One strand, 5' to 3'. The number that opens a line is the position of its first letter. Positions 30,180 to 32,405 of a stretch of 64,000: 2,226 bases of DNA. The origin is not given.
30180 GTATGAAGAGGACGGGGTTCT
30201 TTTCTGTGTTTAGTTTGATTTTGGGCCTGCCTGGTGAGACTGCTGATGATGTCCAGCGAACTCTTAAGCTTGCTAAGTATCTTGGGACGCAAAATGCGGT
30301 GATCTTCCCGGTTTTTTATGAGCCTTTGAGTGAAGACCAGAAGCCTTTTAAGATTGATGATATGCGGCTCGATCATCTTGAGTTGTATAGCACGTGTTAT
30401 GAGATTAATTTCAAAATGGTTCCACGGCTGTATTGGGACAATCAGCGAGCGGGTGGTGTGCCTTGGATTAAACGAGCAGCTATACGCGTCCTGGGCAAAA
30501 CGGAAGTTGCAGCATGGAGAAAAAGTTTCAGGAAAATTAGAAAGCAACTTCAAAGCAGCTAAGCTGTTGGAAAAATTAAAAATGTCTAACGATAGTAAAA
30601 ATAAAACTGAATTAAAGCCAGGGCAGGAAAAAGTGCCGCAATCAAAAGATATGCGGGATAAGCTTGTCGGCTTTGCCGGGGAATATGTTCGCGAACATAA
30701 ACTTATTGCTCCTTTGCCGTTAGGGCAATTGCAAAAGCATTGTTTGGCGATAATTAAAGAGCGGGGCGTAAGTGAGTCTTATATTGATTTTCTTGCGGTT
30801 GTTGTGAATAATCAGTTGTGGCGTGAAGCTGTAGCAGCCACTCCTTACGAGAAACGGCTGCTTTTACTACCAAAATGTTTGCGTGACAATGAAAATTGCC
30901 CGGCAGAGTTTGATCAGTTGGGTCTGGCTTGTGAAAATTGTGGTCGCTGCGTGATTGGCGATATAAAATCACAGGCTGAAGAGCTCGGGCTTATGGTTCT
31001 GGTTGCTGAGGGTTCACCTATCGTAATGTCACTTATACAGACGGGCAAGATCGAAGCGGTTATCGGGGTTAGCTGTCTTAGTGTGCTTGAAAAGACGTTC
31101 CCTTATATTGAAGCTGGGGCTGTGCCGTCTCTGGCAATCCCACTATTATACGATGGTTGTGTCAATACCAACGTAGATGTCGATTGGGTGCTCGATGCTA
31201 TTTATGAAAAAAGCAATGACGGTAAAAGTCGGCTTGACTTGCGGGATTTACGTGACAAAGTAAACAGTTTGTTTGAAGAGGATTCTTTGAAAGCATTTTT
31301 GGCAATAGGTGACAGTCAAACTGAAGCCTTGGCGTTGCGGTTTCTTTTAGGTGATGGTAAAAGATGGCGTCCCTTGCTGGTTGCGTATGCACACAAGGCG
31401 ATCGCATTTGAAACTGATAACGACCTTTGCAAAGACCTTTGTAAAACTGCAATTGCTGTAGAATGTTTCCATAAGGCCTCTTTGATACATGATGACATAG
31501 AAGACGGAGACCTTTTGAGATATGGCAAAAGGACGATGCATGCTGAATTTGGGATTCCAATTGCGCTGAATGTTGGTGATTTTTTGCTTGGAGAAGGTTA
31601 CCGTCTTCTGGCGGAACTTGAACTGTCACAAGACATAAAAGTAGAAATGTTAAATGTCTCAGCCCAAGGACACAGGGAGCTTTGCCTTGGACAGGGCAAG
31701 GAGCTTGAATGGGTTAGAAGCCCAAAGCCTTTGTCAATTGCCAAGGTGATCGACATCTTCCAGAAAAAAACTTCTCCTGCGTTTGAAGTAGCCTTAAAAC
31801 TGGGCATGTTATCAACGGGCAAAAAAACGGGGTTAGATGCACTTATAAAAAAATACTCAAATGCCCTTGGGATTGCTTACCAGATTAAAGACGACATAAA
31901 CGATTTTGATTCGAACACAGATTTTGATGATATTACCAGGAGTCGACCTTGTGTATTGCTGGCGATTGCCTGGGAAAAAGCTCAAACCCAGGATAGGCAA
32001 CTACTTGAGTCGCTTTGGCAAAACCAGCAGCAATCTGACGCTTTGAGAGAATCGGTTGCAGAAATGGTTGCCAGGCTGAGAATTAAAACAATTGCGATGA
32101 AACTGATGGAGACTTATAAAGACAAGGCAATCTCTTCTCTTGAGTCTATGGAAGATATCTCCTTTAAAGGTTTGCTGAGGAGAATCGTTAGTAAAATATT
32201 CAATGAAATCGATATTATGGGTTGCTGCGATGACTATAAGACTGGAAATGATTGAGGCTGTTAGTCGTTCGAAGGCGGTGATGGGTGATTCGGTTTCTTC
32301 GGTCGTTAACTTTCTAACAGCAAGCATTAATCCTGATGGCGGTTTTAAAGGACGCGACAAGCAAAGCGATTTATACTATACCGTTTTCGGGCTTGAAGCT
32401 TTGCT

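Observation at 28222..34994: Non-canonical terpenoid block: ferredoxin, B12-radical-SAM, Cys-domain-polyprenyl synthase fusion, a small alpha/alpha-toroid protein and an SHC-like cyclase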

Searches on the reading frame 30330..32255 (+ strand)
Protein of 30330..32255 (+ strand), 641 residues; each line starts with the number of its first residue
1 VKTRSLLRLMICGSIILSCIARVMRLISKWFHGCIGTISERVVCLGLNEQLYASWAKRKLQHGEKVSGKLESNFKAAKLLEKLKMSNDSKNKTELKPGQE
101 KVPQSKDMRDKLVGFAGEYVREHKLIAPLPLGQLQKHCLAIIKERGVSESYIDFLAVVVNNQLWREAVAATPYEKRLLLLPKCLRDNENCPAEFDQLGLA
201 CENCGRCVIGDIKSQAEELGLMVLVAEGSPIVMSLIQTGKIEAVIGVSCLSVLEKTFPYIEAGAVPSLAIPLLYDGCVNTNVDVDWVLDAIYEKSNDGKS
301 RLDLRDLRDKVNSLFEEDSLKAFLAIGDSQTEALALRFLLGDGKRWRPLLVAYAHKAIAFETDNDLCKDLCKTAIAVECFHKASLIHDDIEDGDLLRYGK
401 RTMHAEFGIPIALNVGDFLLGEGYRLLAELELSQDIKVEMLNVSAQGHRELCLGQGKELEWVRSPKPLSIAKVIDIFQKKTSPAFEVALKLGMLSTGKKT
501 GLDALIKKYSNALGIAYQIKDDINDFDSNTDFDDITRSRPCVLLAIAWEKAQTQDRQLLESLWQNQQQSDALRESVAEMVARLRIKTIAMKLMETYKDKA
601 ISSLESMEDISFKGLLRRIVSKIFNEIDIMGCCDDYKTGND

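Call 4: search_protein_families(library=pfam, proteins=[window:30330-32255:+], max_evalue=0.01)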
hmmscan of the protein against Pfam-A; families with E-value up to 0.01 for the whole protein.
window:30330-32255:+ (641 aa): 2 families
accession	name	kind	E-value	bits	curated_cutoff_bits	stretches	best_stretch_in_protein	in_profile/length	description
PF00348.22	polyprenyl_synt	-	7.5e-44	150.3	27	1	341-577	14-249/251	Polyprenyl synthetase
PF01976.22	DUF116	-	7.7e-37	126.6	25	1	140-290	5-154/155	Protein of unknown function DUF116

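Call 5: search_protein_families(library=ncbifam, proteins=[window:30330-32255:+], max_evalue=0.01)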
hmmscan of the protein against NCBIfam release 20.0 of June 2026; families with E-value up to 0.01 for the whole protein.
window:30330-32255:+ (641 aa): 16 families
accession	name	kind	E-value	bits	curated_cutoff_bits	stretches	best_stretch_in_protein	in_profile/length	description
NF041169.1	f2_encap_cargo4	exception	3e-34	118.8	450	1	342-607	49-312/334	family 2 encapsulin nanocompartment cargo protein polyprenyl transferase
NF041003.1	GGPP_syn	equivalog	7.2e-33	114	500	1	335-608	32-304/326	geranylgeranyl diphosphate synthase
NF045485.1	FPPsyn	subfamily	1.3e-28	99.9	275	1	339-530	33-224/288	farnesyl diphosphate synthase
NF045628.1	HxpDPsynlarge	equivalog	4.4e-28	98.2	500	1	328-624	20-307/311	hexaprenyl-diphosphate synthase large subunit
NF040698.1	IdsA_Meth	equivalog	1.3e-27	96.9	468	1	341-622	40-322/328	short chain isoprenyl diphosphate synthase IdsA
TIGR02748.1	GerC3_HepT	equivalog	4.3e-25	88.5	456.55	1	317-623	17-314/319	heptaprenyl diphosphate synthase component II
NF007877.0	PRK10581.1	equivalog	1.2e-22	80.5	321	1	332-528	34-230/299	(2E,6E)-farnesyl diphosphate synthase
NF008140.0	PRK10888.1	equivalog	3e-22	79.4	412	1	338-616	39-311/323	octaprenyl diphosphate synthase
TIGR02749.1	prenyl_cyano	equivalog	8.2e-20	71.1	383.2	1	322-621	23-315/322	solanesyl diphosphate synthase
NF045549.1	GGPPsyn_IdsB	equivalog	1.5e-17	63.7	475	1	343-523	65-238/346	geranylgeranyl diphosphate synthase IdsB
NF045685.1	GGPPSynCrtE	equivalog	1.8e-17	63.3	460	1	319-530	17-229/293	geranylgeranyl diphosphate synthase CrtE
NF040789.2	gerfarn_diphsyn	equivalog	1.4e-16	60.6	560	1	344-531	47-244/345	geranylfarnesyl diphosphate synthase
NF042417.1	NPPPS_Mycobact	equivalog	2.9e-16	59.4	600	1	306-533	24-235/335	nonaprenyl/(2E,6E)-farnesyl/geranylgeranyl diphosphat synthase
NF042416.1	GFPPS_Mycobact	equivalog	2.5e-15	56.3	600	1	336-601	35-322/350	bifunctional (2E,6E)-farnesyl/geranyl diphosphate synthase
NF040627.1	GFPS_Meth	equivalog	1.2e-14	54.4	600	1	341-526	38-210/285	geranylfarnesyl diphosphate synthase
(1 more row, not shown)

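Call 16: find_related_loci(query=A1, collection=genome_contigs, flank=8000)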
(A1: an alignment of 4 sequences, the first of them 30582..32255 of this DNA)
Query A1 (557 aa) in genome_contigs; peptide patterns used: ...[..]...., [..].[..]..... (x = any residue, [..] = any of these).
599 stretches matched a pattern (row limit reached: there are more); 552 encode a relative of the query (tblastn E <= 1e-3); the best 80 are kept; 80 distinct loci.
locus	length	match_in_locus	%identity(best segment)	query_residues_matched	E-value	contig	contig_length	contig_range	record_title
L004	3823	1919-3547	54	12-555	0e+0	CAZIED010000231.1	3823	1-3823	MAG TPA_asm: uncultured Pirellulales bacterium isolate binchicken_co283_240 genome assembly, contig: NODE_19886_length_3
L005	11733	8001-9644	55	11-556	0e+0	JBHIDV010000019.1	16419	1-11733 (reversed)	MAG: Sedimentisphaerales bacterium isolate b3.sp3_bin.2 NODE_1017_length_16419_cov_5.849976, whole genome shotgun sequen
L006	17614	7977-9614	55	11-555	0e+0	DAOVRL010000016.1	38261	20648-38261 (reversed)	MAG TPA_asm: Sedimentisphaerales bacterium isolate CSMAG_1600 CSMAG_1600_k141_1540129_length_38261_cov_41.9415, whole ge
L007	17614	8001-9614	53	15-554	0e+0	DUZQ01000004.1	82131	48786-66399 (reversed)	MAG TPA_asm: Planctomycetota bacterium isolate MAG_18080_pl_157 Ga0180433_10000328, whole genome shotgun sequence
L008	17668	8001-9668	52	1-556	0e+0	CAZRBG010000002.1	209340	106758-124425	MAG TPA_asm: uncultured Pirellulales bacterium isolate binchicken_co17_49 genome assembly, contig: NODE_117_length_20934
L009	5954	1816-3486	52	1-557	0e+0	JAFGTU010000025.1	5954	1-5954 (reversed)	MAG: Sedimentisphaerales bacterium isolate Zod_Metabat.999 k87_429042, whole genome shotgun sequence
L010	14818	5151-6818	51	1-557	0e+0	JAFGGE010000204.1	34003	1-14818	MAG: Sedimentisphaerales bacterium isolate Zod_Metabat.1370 k87_8137558, whole genome shotgun sequence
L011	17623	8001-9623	53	11-552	0e+0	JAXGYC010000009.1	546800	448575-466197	MAG: Sedimentisphaerales bacterium isolate AnMBR.bin504 bin504_9, whole genome shotgun sequence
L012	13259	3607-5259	51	1-554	0e+0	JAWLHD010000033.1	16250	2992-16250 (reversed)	MAG: Anaerohalosphaeraceae bacterium isolate 30dZY2.bin.36 NODE_4373_length_16250_cov_3.598229, whole genome shotgun seq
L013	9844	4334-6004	51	1-557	0e+0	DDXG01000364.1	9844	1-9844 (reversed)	MAG TPA_asm: Phycisphaerales bacterium UBA2266 UBA2266_contig_72569, whole genome shotgun sequence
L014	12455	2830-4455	53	12-554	0e+0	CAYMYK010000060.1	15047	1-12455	MAG TPA_asm: uncultured Pirellulales bacterium isolate SRP214966_co5_301 genome assembly, contig: NODE_3466_length_15047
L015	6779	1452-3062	51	15-552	0e+0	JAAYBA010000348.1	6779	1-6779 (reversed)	MAG: Planctomycetota bacterium isolate AS06rmzACSIP_229 262015_AS06, whole genome shotgun sequence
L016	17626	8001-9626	50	12-556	0e+0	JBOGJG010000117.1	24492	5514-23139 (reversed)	MAG: Acidobacteriota bacterium isolate M3-S_metawrap_bin.129 k127_4184945, whole genome shotgun sequence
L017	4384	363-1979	51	13-552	0e+0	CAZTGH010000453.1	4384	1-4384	MAG TPA_asm: uncultured Pirellulales bacterium isolate SRP332253_co2_232 genome assembly, contig: NODE_22511_length_4384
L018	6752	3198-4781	52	12-554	0e+0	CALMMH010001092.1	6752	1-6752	MAG TPA_asm: uncultured Phycisphaerales bacterium isolate SRR6284162_bin.47_CONCOCT_v1.1_MAG genome assembly, contig: ER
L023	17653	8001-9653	50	8-556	0e+0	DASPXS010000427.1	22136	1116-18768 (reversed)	MAG TPA_asm: Haliangiales bacterium isolate SMAG_U11573 k141_344136, whole genome shotgun sequence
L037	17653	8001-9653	49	8-556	2e-178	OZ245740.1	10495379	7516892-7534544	MAG: Limisphaerales bacterium isolate 18d4b110-818c-4cb3-93cd-e2494454740f genome assembly, chromosome: 1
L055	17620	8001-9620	49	15-556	2e-175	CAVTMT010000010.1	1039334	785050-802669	MAG: uncultured bacterium isolate MFD05942.bin.1.375 genome assembly, contig: contig_59206, whole genome shotgun sequenc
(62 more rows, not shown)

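Call 20: search_protein_families(library=pfam, proteins=[L037:3525-4682:+, L037:4730-5143:+, L037:5146-6000:+, L037:6051-6581:+, L037:6627-7940:+, L037:9791-10666:+, L037:10935-11657:+, L055:4697-6616:+, L055:6629-7924:+, L055:2164-3312:+], max_evalue=0.001)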
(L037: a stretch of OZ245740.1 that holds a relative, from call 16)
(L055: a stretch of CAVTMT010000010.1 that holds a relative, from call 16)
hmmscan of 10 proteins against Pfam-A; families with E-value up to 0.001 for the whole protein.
L037:3525-4682:+ (385 aa): 7 families
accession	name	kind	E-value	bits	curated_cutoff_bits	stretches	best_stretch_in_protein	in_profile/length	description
PF02492.25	cobW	-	1.2e-24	87.3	20.7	1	15-198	3-178/180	CobW/HypB/UreG, nucleotide-binding domain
PF00448.28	SRP54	-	1e-07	32.3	22.7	1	14-49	3-38/196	SRP54-type protein, GTPase domain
PF03308.22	MeaB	-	4.3e-06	26.4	23.1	1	13-210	34-225/273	Methylmalonyl Co-A mutase-associated GTPase MeaB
PF00009.33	GTP_EFTU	-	1.9e-05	24.8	26.5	0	159-219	117-185/188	Elongation factor Tu GTP binding domain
PF01656.29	CbiA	-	4.8e-05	23.8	25.4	1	22-175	9-84/125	CobQ/CobB/MinD/ParA nucleotide binding domain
PF13191.12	AAA_16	-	0.00016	22.7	32.6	0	8-192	22-159/167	AAA ATPase domain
PF25199.1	nSTAND_NTPase5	-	0.00097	19.4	34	0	7-61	36-91/145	Novel STAND NTPase 5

L037:4730-5143:+ (137 aa): 0 families

L037:5146-6000:+ (284 aa): 8 families
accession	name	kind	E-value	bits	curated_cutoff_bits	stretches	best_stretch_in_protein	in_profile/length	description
PF12838.12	Fer4_7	-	1.4e-07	32.3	27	0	119-139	32-52/52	4Fe-4S dicluster domain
PF12837.12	Fer4_6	-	1.6e-06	28.2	25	1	117-140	1-24/24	4Fe-4S binding domain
PF12797.12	Fer4_2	-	9.4e-06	25.7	24.5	1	116-135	1-20/22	4Fe-4S binding domain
PF13237.11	Fer4_10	-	1.1e-05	25.7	25.5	1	118-168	2-53/53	4Fe-4S dicluster domain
PF14697.11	Fer4_21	-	5.4e-05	23.7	35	1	119-172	2-57/59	4Fe-4S dicluster domain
PF13187.11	Fer4_9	-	0.0001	22.7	27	1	124-172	1-52/52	4Fe-4S dicluster domain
PF13183.11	Fer4_8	-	0.00018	22.4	27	0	122-138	51-67/68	4Fe-4S dicluster domain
PF12800.12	Fer4_4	-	0.00065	20.3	24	0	123-137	2-16/17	4Fe-4S binding domain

L037:6051-6581:+ (176 aa): 0 families

L037:6627-7940:+ (437 aa): 2 families
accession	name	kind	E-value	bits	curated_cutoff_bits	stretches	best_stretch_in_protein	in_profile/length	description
PF04055.27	Radical_SAM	-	5.8e-14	53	29.5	1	52-184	1-143/166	Radical SAM superfamily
PF13353.11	Fer4_12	-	0.00039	21.2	22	1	55-112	12-72/137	4Fe-4S single cluster domain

L037:9791-10666:+ (291 aa): 1 family
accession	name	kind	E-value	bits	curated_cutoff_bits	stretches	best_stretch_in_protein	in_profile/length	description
PF00432.27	Prenyltrans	-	2.9e-12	47.1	26.5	1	201-285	55-139/304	Prenyltransferase alpha-alpha toroid domain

L037:10935-11657:+ (240 aa): 0 families

L055:4697-6616:+ (639 aa): 5 families
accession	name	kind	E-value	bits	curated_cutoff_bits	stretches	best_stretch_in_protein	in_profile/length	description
PF13175.12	AAA_15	-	6.3e-19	69.3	32.1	2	47-90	1-45/374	AAA ATPase domain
PF13304.12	AAA_21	-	3.5e-18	67.1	27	1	301-380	224-304/304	AAA domain, putative AbiEii toxin, Type IV TA system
PF02463.25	SMC_N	-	3.8e-10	40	40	1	47-383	1-206/220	RecF/RecN/SMC N terminal domain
PF13476.12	AAA_23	-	1.5e-07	32.7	27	1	50-90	1-41/201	AAA domain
PF00005.33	ABC_tran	-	0.00088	20.3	25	0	65-90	8-33/137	ABC transporter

L055:6629-7924:+ (431 aa): 1 family
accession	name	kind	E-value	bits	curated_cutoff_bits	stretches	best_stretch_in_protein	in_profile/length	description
PF04055.27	Radical_SAM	-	9.8e-14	52.3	29.5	1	53-184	2-143/166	Radical SAM superfamily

L055:2164-3312:+ (382 aa): 7 families
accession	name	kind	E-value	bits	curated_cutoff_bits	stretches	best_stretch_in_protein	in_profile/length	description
PF02492.25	cobW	-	2.4e-22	79.8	20.7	1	16-192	3-171/180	CobW/HypB/UreG, nucleotide-binding domain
PF03308.22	MeaB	-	5.7e-05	22.7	23.1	1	17-61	37-81/273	Methylmalonyl Co-A mutase-associated GTPase MeaB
PF25199.1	nSTAND_NTPase5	-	7e-05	23.1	34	1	7-62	35-91/145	Novel STAND NTPase 5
PF13191.12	AAA_16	-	0.0001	23.3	32.6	0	13-52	24-63/167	AAA ATPase domain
PF00448.28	SRP54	-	0.00028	21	22.7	1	15-50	3-38/196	SRP54-type protein, GTPase domain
PF01656.29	CbiA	-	0.00033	21.1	25.4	1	23-59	9-44/125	CobQ/CobB/MinD/ParA nucleotide binding domain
PF02374.21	ArsA_ATPase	-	0.00088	19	24.3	0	14-58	2-46/305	Anion-transporting ATPase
